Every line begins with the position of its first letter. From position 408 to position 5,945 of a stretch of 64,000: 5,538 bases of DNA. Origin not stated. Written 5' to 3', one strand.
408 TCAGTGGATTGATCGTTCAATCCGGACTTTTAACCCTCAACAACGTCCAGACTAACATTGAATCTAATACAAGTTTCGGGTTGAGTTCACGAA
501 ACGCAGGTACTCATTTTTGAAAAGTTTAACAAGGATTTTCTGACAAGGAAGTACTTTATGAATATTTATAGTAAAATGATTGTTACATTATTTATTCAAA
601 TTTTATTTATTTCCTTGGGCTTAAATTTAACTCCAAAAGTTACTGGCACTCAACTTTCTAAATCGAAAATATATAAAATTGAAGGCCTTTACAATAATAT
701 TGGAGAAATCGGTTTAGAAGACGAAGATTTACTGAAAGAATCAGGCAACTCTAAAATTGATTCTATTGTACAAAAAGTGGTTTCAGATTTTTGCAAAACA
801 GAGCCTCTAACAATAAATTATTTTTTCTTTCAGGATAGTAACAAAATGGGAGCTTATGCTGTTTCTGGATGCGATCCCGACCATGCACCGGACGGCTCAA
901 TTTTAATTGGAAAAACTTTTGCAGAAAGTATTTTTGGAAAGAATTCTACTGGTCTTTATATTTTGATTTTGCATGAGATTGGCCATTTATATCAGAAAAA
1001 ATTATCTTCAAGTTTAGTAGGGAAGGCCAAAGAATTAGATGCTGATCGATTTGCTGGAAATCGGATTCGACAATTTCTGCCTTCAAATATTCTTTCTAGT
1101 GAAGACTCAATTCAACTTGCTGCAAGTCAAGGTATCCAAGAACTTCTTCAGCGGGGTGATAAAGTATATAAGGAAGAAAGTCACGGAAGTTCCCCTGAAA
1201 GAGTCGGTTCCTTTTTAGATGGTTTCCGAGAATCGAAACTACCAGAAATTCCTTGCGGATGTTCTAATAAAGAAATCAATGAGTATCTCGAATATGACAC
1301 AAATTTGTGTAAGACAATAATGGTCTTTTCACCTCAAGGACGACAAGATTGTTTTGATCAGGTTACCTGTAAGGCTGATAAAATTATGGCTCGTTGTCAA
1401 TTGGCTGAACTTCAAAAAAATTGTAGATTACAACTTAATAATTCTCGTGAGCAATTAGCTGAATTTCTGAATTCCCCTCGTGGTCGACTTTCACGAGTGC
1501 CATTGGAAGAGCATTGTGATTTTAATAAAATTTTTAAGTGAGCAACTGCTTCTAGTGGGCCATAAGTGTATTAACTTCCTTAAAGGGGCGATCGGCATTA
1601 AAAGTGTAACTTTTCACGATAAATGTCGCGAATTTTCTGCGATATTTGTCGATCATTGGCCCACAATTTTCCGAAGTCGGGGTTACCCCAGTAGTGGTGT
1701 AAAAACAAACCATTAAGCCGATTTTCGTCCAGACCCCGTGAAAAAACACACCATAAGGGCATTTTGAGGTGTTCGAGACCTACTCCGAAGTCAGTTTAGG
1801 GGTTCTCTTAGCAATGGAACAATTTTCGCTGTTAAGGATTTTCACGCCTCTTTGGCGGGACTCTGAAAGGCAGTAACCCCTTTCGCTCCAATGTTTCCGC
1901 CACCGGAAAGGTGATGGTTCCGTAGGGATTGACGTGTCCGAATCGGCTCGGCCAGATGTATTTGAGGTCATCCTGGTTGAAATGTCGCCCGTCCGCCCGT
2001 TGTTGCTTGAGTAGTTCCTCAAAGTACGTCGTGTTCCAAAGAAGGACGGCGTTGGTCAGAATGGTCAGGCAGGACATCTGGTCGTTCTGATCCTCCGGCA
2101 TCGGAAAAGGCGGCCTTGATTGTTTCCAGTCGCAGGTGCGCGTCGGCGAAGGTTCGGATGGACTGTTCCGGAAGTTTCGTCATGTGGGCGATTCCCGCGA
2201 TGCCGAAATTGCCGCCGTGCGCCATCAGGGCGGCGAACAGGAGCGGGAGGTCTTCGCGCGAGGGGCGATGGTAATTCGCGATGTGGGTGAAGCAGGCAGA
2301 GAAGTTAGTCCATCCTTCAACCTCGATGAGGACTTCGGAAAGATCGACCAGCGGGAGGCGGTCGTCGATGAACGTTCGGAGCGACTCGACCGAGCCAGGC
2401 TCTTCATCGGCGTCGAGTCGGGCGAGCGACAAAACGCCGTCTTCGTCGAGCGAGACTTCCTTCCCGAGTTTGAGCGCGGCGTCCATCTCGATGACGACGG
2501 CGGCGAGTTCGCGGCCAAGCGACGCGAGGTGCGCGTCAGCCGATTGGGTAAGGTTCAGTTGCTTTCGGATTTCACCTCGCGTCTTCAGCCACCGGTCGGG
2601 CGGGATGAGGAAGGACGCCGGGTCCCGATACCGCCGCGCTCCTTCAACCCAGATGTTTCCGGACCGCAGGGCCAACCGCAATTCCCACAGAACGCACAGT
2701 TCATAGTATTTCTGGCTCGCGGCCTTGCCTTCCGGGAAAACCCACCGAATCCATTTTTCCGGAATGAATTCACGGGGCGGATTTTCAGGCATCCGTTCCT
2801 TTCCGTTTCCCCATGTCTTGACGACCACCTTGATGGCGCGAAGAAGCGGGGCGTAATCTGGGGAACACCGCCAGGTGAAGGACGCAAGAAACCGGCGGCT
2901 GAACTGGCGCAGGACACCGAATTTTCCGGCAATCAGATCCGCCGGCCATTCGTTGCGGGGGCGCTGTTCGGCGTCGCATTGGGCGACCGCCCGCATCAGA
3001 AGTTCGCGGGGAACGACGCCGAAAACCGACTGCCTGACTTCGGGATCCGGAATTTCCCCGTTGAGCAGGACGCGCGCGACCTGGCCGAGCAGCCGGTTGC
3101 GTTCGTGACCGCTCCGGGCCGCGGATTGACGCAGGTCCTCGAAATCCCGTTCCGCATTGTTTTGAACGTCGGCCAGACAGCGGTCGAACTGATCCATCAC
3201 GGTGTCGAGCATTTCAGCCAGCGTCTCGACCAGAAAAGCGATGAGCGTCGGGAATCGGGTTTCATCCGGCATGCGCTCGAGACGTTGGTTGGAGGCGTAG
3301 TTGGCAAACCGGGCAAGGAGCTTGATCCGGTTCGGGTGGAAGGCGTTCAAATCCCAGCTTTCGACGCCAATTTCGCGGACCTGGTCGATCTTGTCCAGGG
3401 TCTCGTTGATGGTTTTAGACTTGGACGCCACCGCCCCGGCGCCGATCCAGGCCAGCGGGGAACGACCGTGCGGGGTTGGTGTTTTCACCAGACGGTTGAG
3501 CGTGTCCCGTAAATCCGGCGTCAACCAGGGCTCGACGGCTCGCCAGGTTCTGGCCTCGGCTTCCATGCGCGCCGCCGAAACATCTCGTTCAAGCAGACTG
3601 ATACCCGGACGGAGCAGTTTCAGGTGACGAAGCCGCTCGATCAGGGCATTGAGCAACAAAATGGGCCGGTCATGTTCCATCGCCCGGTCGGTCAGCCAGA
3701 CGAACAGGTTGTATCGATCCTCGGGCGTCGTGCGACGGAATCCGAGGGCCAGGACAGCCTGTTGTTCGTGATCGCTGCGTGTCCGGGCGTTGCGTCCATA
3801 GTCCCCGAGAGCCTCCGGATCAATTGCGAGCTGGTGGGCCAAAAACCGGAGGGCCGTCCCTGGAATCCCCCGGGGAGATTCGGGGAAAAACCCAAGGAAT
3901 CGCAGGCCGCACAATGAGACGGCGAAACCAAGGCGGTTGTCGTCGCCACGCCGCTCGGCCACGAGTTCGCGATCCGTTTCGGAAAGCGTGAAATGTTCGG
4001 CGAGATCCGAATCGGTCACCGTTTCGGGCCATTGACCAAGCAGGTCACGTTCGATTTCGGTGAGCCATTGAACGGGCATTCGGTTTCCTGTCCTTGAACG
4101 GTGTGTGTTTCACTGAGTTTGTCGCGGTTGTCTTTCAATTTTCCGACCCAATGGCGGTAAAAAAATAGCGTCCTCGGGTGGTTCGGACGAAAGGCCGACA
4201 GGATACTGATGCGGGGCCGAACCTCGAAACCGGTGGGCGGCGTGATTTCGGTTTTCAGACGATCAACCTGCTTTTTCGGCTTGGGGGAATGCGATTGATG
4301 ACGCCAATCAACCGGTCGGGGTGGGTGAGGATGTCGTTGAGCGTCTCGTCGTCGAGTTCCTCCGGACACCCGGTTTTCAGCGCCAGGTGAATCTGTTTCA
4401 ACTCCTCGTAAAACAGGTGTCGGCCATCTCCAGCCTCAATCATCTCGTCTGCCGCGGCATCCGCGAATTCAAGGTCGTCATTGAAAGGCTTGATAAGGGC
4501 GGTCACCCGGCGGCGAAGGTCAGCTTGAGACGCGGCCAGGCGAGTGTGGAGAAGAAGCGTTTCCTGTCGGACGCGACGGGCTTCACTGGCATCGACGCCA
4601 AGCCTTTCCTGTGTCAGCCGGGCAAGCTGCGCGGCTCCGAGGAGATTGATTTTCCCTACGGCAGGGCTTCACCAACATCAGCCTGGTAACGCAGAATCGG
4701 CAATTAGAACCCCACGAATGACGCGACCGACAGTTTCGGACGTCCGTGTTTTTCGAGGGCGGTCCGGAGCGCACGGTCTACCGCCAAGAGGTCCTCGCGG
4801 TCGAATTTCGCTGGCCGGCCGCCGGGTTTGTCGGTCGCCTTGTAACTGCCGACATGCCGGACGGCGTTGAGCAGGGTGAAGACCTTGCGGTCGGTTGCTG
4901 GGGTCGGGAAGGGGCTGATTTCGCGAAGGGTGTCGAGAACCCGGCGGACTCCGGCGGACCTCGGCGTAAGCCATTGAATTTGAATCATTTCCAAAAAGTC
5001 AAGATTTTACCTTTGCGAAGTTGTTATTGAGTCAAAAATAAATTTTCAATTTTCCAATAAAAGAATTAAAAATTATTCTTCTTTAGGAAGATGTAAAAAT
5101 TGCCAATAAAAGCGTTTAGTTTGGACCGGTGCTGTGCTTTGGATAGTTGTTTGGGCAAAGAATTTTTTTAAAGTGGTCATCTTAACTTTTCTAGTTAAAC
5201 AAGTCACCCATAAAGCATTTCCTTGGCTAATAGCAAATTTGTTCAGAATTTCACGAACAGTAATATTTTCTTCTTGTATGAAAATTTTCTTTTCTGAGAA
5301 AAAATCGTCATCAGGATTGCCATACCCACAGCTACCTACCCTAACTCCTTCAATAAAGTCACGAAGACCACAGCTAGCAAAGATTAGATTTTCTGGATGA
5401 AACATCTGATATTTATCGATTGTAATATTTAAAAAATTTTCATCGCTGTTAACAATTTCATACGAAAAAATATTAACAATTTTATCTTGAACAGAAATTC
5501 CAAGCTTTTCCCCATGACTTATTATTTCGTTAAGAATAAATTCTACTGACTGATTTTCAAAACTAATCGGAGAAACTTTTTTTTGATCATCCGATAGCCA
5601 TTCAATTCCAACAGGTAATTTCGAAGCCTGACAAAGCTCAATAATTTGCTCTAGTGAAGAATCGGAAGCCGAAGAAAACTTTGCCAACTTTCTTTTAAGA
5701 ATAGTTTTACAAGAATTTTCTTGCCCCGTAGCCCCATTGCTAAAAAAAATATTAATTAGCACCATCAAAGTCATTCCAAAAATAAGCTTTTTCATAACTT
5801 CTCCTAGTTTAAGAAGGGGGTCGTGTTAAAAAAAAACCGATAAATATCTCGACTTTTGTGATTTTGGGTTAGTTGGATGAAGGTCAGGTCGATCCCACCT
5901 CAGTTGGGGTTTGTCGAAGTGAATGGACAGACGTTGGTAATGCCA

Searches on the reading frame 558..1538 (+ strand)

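Call 13: search_protein_families(library=pfam, proteins=[window:558-1538:+], max_evalue=0.01)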
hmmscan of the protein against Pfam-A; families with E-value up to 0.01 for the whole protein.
window:558-1538:+ (327 aa): 0 families

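Call 38: search_protein_families(library=padloc, proteins=[window:558-1538:+], max_evalue=0.01)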
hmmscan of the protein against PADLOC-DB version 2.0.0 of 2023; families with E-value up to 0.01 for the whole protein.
window:558-1538:+ (327 aa): 1 family
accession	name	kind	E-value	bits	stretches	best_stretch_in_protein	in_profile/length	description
PDLC03011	peptidase_U41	-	0.0069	13.9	0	133-168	160-193/378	-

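Call 51: search_protein_families(library=ncbifam, proteins=[window:558-1538:+], max_evalue=0.001)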
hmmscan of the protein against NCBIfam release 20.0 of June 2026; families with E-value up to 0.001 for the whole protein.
window:558-1538:+ (327 aa): 0 families

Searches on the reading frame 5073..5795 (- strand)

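Call 13: search_protein_families(library=pfam, proteins=[window:5073-5795:-], max_evalue=0.01)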
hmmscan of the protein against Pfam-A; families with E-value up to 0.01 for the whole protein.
window:5073-5795:- (240 aa): 1 family
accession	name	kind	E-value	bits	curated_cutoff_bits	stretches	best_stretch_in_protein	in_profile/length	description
PF21384.2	Cas3_I-F_Cas2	-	0.0092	16.6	27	0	179-222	16-58/79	CRISPR-associated nuclease/helicase Cas3, I-F/YPEST, Cas2 domain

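Call 38: search_protein_families(library=padloc, proteins=[window:5073-5795:-], max_evalue=0.01)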
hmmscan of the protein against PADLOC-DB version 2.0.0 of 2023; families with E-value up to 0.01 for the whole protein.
window:5073-5795:- (240 aa): 0 families

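Call 51: search_protein_families(library=ncbifam, proteins=[window:5073-5795:-], max_evalue=0.001)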
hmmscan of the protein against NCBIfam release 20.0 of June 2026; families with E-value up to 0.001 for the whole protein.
window:5073-5795:- (240 aa): 0 families
